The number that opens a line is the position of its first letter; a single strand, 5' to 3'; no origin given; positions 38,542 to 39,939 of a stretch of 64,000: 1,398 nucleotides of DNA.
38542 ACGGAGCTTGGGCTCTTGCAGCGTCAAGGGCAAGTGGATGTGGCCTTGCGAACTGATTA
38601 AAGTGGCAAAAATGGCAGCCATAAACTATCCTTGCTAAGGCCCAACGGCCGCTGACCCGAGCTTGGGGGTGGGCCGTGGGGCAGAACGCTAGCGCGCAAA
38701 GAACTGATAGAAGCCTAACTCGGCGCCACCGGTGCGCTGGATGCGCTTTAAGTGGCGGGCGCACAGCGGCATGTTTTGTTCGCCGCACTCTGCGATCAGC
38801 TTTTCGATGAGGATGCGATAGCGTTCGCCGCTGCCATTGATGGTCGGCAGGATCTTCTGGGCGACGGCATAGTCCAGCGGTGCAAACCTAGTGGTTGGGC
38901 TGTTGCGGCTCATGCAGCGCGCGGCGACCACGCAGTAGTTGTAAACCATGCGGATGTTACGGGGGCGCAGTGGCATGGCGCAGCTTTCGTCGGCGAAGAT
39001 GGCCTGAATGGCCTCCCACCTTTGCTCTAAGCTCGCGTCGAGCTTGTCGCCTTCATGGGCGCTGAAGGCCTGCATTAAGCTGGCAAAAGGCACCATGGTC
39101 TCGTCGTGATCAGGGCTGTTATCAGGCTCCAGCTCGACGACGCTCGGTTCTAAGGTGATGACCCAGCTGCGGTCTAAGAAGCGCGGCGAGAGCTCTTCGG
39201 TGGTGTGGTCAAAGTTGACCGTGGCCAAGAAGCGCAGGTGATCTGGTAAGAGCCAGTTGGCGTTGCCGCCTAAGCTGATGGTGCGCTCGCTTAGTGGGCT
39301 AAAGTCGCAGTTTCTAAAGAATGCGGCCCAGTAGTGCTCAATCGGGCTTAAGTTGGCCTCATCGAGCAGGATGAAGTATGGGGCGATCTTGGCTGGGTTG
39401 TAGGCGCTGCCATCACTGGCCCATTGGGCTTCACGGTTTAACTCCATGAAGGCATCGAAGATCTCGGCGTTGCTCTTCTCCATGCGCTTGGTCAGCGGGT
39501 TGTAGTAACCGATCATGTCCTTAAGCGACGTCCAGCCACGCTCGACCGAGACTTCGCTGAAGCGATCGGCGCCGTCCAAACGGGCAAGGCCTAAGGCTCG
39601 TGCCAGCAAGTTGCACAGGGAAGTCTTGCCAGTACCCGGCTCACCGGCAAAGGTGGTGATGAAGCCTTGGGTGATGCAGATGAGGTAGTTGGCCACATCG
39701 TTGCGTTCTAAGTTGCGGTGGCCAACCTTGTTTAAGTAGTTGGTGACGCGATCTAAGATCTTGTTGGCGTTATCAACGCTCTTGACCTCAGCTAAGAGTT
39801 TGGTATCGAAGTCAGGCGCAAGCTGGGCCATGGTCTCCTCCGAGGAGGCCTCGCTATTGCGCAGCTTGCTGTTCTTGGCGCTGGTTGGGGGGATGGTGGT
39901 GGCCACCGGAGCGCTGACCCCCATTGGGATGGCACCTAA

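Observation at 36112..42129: Two-gene McrBC-like module (giant AAA+ NTPase plus PD-(D/E)xK nuclease): candidate uncharacterised defence system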

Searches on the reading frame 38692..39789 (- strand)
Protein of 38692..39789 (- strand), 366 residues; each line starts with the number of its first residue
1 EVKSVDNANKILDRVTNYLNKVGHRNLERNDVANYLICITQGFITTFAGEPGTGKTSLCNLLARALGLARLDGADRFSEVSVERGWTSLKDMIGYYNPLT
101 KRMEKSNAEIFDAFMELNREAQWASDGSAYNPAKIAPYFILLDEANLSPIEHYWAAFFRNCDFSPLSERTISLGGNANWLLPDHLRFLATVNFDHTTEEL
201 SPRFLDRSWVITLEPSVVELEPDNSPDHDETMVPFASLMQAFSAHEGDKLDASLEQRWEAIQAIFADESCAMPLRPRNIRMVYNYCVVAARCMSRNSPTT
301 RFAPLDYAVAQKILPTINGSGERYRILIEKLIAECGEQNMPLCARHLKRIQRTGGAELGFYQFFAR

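Call 33: search_solved_structures(query=A2, max_evalue=1, show_alignments=3)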
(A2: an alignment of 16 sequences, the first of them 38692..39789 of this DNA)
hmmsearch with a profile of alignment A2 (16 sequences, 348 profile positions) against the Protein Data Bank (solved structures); distinct sequences matched with E-value up to 1: 131 (the best 60 are shown).
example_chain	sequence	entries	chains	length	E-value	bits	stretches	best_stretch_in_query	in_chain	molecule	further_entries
6i27_A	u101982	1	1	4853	6.5e-11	45.2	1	27-109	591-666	Midasin,Midasin,Midasin,Midasin,Midasin,Midasin,Midasin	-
6i26_A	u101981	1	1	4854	6.5e-11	45.2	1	27-109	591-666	Midasin,Midasin,Midasin,Midasin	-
6hyp_A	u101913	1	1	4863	6.6e-11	45.2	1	27-109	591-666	Midasin,Midasin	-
5jcs_s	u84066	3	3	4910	6.8e-11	45.2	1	27-109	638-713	Midasin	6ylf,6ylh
6or5_A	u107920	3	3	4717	5.9e-10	42.1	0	40-59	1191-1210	Midasin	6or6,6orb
4xgu_A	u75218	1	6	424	7.8e-05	25.2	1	35-76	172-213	Putative pachytene checkpoint protein 2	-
6lk0_A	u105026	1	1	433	0.0011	21.5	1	37-73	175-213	Pachytene checkpoint protein 2 homolog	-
5vq9_D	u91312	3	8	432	0.0013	21.2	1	37-73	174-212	Pachytene checkpoint protein 2 homolog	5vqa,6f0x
7l9p_A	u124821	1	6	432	0.0013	21.2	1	37-73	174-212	Pachytene checkpoint protein 2 homolog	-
5wc2_A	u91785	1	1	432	0.0014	21.1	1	37-73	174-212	Pachytene checkpoint protein 2 homolog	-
29hb_b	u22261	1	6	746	0.0035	19.8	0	40-132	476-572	ATP-dependent Clp protease, ATP-binding subunit ClpE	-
6hz4_A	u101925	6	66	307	0.0054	19.2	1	39-177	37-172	5-methylcytosine-specific restriction enzyme B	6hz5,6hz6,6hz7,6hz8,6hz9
9eq2_D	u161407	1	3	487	0.0062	19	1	40-63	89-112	RuvB-like helicase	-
1t9h_A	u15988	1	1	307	0.0088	18.5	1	33-65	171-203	Probable GTPase engC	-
6ut6_A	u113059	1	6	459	0.011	18.1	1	39-177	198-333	5-methylcytosine-specific restriction enzyme B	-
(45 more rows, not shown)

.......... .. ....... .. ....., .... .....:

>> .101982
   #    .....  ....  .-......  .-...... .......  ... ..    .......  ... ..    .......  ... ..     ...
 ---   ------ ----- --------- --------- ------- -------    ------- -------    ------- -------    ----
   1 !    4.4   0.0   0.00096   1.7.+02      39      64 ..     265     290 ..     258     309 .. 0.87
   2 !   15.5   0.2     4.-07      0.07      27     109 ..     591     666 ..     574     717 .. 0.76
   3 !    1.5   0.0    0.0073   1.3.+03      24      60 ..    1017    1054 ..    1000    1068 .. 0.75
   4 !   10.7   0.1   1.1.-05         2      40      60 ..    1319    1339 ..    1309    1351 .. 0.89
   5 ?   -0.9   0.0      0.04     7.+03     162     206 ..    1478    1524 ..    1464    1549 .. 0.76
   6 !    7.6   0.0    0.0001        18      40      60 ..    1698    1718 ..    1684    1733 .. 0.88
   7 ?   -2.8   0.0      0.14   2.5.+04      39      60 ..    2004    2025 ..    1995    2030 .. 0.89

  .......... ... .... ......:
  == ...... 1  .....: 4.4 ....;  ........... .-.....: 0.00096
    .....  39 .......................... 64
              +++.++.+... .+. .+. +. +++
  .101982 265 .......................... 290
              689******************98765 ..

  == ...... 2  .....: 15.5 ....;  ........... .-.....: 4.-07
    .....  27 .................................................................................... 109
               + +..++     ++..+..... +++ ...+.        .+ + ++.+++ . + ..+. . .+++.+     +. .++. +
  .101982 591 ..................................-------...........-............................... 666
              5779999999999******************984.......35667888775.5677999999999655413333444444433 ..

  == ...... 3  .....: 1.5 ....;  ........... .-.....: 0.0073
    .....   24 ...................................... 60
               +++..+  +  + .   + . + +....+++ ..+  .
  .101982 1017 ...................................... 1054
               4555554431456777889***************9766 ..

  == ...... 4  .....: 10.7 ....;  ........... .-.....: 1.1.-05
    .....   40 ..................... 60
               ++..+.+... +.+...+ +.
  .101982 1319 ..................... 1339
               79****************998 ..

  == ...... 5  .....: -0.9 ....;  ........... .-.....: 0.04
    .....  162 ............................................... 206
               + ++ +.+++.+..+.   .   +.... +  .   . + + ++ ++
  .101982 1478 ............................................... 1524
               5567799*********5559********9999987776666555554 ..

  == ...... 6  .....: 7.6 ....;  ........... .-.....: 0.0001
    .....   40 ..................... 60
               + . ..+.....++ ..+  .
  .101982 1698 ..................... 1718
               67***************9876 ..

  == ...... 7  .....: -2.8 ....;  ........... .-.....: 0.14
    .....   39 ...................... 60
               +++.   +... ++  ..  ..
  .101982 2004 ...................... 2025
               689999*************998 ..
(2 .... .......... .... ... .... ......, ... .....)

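Call 34: search_protein_families(library=pfam, alignment_id=A2, max_evalue=0.01)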
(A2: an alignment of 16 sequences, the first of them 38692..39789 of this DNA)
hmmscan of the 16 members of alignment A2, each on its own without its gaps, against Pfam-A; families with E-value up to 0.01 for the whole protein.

A. member 1, window:38692-39789:- (366 aa): 5 families
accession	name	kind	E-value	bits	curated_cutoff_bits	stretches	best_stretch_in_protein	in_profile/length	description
PF13238.12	AAA_18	-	0.00011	23.1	29.4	1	48-119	4-68/128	AAA domain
PF00004.35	AAA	-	0.0014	19.6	21.2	1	47-77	3-35/131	ATPase family associated with various cellular activities (AAA)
PF07728.20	AAA_5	-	0.0019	18.6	22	1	48-207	5-138/139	AAA domain (dynein-related subfamily)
PF13207.12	AAA_17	-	0.0021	18.8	27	1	49-98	2-51/136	AAA domain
PF13401.12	AAA_22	-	0.0073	17.1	27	0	44-69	7-32/130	AAA domain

B. families by the number of members that match (of 16 scanned): 17 families
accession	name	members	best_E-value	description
PF00004.35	AAA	15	1.8e-05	ATPase family associated with various cellular activities (AAA)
PF07728.20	AAA_5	12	5.2e-06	AAA domain (dynein-related subfamily)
PF13401.12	AAA_22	12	4.5e-05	AAA domain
PF13238.12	AAA_18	12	7.6e-05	AAA domain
PF00005.33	ABC_tran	5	0.0039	ABC transporter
PF13479.12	AAA_24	2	0.0025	AAA domain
PF13191.12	AAA_16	2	0.0082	AAA ATPase domain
PF13086.12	AAA_11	1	0.0015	AAA domain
PF01656.29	CbiA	1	0.0018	CobQ/CobB/MinD/ParA nucleotide binding domain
PF13207.12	AAA_17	1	0.0021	AAA domain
PF04010.18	DUF357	1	0.0023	Protein of unknown function (DUF357)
PF13604.12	AAA_30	1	0.0042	AAA domain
PF00910.28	RNA_helicase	1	0.0048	RNA helicase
PF13481.12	AAA_25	1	0.0049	AAA domain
PF02562.22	PhoH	1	0.0049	PhoH-like protein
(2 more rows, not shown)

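Call 35: find_homologous_proteins(query=A2, max_evalue=1e-10)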
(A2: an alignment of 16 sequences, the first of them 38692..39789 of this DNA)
Query A2 (16 sequences) (366 aa, profile of the alignment): 281 proteins with E <= 1e-10 among 8000 candidates; the best 120 are listed.
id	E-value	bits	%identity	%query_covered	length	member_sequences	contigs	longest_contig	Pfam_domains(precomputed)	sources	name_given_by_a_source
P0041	2.5e-162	558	60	98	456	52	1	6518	PF00004.36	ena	-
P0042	2.7e-162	558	61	98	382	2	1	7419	PF00004.36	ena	-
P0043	6.4e-161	553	58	100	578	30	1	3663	PF00004.36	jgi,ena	jgi:hypothetical protein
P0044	2.5e-160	551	59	98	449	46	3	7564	-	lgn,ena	-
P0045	4.0e-160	551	61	97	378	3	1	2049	PF00004.36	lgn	-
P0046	5.3e-160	550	59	98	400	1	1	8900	-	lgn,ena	-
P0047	1.5e-157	542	56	97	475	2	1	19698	PF00004.36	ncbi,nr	ncbi:MAG: AAA family ATPase [Treponema sp.]|nr:AAA family ATPase [Treponema sp.]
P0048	2.3e-155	535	56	98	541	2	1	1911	-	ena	-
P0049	1.0e-153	530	55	98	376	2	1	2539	-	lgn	-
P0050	1.7e-153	529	53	99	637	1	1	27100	PF13401.13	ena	-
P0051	1.7e-153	529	53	99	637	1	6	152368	PF13401.13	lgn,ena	-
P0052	2.0e-153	529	52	99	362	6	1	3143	-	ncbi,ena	-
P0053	5.1e-149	514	57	97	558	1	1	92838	PF00004.36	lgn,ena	-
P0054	1.1e-148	513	55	97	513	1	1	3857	-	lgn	-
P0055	1.2e-148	513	56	98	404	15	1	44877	-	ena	-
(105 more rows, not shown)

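Call 79: search_dna_similar(query=window:38692-39789:-, collection=plasmids, mode=protein, max_evalue=1e-10, max_rows=15)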
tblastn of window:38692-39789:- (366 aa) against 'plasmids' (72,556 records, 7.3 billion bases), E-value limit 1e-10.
Records with a match: 71; places in all: 71; records where one place covers at least 80% of the query: 34.
Best place of each record, by identity: <60% 71.
By first word of the organism name: Klebsiella 27; Citrobacter 26; Enterobacter 8; Acinetobacter 3; Vibrio 1; Skermanella 1; Deinococcus 1; Candidatus 1; Salinibacter 1; Priestia 1; and 1 more.
By predicted mobility (MOB-suite, as given by PLSDB): non-mobilizable 38; conjugative 28; mobilizable 5.
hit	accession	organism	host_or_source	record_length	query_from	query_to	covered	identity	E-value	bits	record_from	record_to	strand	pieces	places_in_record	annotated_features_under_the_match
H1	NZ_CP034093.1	Acinetobacter baumannii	Homo sapiens,sputum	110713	31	364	91%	36.1%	1e-50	189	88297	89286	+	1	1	hypothetical protein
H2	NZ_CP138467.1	Klebsiella pneumoniae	Meat,Poultry meat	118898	2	361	98%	32.6%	2e-37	150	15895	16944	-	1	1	AAA family ATPase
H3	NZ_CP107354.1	Klebsiella pneumoniae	Homo sapiens,sputum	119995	2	361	98%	32.6%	2e-37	150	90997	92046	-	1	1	AAA family ATPase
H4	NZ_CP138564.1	Klebsiella pneumoniae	Homo sapiens,pure culture,sputum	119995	2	361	98%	32.6%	2e-37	150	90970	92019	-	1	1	AAA family ATPase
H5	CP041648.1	Klebsiella pneumoniae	Homo sapiens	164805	2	361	98%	32.6%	2e-37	150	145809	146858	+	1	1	AAA family ATPase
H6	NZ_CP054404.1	Klebsiella pneumoniae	Homo sapiens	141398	2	361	98%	32.6%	2e-37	150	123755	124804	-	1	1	AAA family ATPase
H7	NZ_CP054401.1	Klebsiella pneumoniae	Homo sapiens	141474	2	361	98%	32.6%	2e-37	150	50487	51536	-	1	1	AAA family ATPase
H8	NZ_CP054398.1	Klebsiella pneumoniae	Homo sapiens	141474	2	361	98%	32.6%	2e-37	150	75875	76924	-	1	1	AAA family ATPase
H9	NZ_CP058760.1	Klebsiella pneumoniae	Stanley WWTPs_3 WWTPs influent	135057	2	361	98%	32.6%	2e-37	150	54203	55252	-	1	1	AAA family ATPase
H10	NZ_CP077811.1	Klebsiella pneumoniae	Pteropus poliocephalus,whole organism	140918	2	361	98%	32.6%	2e-37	150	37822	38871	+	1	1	AAA family ATPase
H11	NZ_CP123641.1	Klebsiella pneumoniae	Homo sapiens,tracheal aspiration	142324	2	361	98%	32.6%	2e-37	150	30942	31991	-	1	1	AAA family ATPase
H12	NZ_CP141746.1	Klebsiella pneumoniae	Homo sapiens,urine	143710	2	361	98%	32.6%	2e-37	150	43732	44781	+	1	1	AAA family ATPase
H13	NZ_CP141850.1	Klebsiella pneumoniae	Homo sapiens,pure culture,urine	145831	2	361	98%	32.6%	2e-37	150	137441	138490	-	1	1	AAA family ATPase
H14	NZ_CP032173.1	Klebsiella pneumoniae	-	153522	2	361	98%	32.6%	2e-37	150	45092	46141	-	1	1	AAA family ATPase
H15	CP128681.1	Klebsiella pneumoniae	Homo sapiens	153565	2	361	98%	32.6%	2e-37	150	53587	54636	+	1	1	AAA family ATPase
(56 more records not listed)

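Call 80: search_dna_similar(query=window:38692-39789:-, collection=phages, mode=protein, max_evalue=1e-10, max_rows=15)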
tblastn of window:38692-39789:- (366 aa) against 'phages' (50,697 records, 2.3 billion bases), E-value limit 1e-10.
No match.

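Call 81: get_annotated_region(hit=H2, flank=6000)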
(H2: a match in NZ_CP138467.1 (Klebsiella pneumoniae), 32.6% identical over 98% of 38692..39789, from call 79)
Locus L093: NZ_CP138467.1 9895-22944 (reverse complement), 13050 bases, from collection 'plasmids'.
description: Klebsiella pneumoniae strain 22-MO00052 plasmid p22MO52A, complete sequence
organism: Klebsiella pneumoniae (NCBI taxid 573)
taxonomy: Bacteria; Pseudomonadota; Gammaproteobacteria; Enterobacterales; Enterobacteriaceae; Klebsiella; Klebsiella pneumoniae
host: -; source: Meat,Poultry meat; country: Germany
typing (MOB-suite, as given by PLSDB): non-mobilizable; replicon IncFIB
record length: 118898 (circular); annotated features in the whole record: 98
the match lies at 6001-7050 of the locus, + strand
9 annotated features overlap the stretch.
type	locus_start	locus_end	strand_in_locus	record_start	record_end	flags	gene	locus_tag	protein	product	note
CDS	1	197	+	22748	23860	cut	intI1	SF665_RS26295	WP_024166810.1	class 1 integron integrase IntI1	-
CDS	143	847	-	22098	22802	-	-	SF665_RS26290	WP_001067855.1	IS6-like element IS26 family transposase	GO:0006313 - DNA transposition [Evidence IEA]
CDS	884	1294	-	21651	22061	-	-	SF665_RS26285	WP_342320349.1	isochorismatase family cysteine hydrolase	-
CDS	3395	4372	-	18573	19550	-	-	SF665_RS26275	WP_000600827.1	tyrosine-type recombinase/integrase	GO:0015074 - DNA integration [Evidence IEA]; GO:0006310 - DNA recombination [Evidence IEA]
CDS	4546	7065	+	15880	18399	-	-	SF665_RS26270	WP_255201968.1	AAA family ATPase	-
CDS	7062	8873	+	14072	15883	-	-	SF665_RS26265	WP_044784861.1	hypothetical protein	-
CDS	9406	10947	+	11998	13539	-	-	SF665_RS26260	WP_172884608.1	hypothetical protein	-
CDS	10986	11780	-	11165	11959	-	-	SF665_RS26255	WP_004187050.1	tetratricopeptide repeat protein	-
CDS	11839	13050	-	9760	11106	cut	-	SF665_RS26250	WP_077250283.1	ISNCY family transposase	-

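Call 82: get_annotated_region(hit=H1, flank=6000)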
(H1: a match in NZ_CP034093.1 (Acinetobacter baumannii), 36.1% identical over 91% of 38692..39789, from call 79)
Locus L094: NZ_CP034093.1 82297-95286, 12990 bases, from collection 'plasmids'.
description: Acinetobacter baumannii strain A52 plasmid pA52-1, complete sequence
organism: Acinetobacter baumannii (NCBI taxid 470)
taxonomy: Bacteria; Pseudomonadota; Gammaproteobacteria; Moraxellales; Moraxellaceae; Acinetobacter; Acinetobacter baumannii
host: -; source: Homo sapiens,sputum; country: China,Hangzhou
typing (MOB-suite, as given by PLSDB): non-mobilizable; replicon rep_cluster_718
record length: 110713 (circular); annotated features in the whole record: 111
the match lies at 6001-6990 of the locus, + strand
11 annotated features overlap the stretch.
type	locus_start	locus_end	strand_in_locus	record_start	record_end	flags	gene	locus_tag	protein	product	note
CDS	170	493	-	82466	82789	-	-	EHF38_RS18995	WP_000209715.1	hypothetical protein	-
CDS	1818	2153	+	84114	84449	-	-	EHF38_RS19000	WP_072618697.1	hypothetical protein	-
CDS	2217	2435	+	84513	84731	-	-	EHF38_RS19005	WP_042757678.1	hypothetical protein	-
CDS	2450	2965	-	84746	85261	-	-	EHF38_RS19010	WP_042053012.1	hypothetical protein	-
CDS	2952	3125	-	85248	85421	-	-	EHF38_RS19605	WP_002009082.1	hypothetical protein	-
CDS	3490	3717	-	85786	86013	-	-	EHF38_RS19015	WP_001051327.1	hypothetical protein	-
CDS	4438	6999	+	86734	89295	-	-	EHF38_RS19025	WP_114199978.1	hypothetical protein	-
CDS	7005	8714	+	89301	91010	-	-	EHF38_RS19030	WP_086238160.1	hypothetical protein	-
CDS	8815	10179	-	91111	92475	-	-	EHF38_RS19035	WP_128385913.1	MvaI/BcnI family restriction endonuclease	-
CDS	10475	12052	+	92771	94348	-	-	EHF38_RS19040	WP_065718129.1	DNA cytosine methyltransferase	GO:0006304 - DNA modification [Evidence IEA]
CDS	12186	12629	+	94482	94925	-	-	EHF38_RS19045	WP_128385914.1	very short patch repair endonuclease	-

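Call 91: search_protein_families(library=pfam, proteins=[L093:4546-7062:+, L093:7062-8870:+, L094:4438-6996:+, L094:7005-8711:+], max_evalue=0.01)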
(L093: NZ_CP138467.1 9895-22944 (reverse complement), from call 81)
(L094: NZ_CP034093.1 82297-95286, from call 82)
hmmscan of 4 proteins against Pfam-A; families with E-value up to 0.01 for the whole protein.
L093:4546-7062:+ (839 aa): 3 families
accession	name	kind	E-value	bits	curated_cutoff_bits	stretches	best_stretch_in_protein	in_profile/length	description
PF00004.35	AAA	-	3.3e-05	24.8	21.2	1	529-636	2-97/131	ATPase family associated with various cellular activities (AAA)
PF13401.12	AAA_22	-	0.00027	21.7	27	1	524-616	4-94/130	AAA domain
PF07926.17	TPR_MLP1_2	-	0.006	17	36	1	405-476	3-74/129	TPR/MLP1/MLP2-like protein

L093:7062-8870:+ (603 aa): 0 families

L094:4438-6996:+ (853 aa): 0 families

L094:7005-8711:+ (569 aa): 0 families
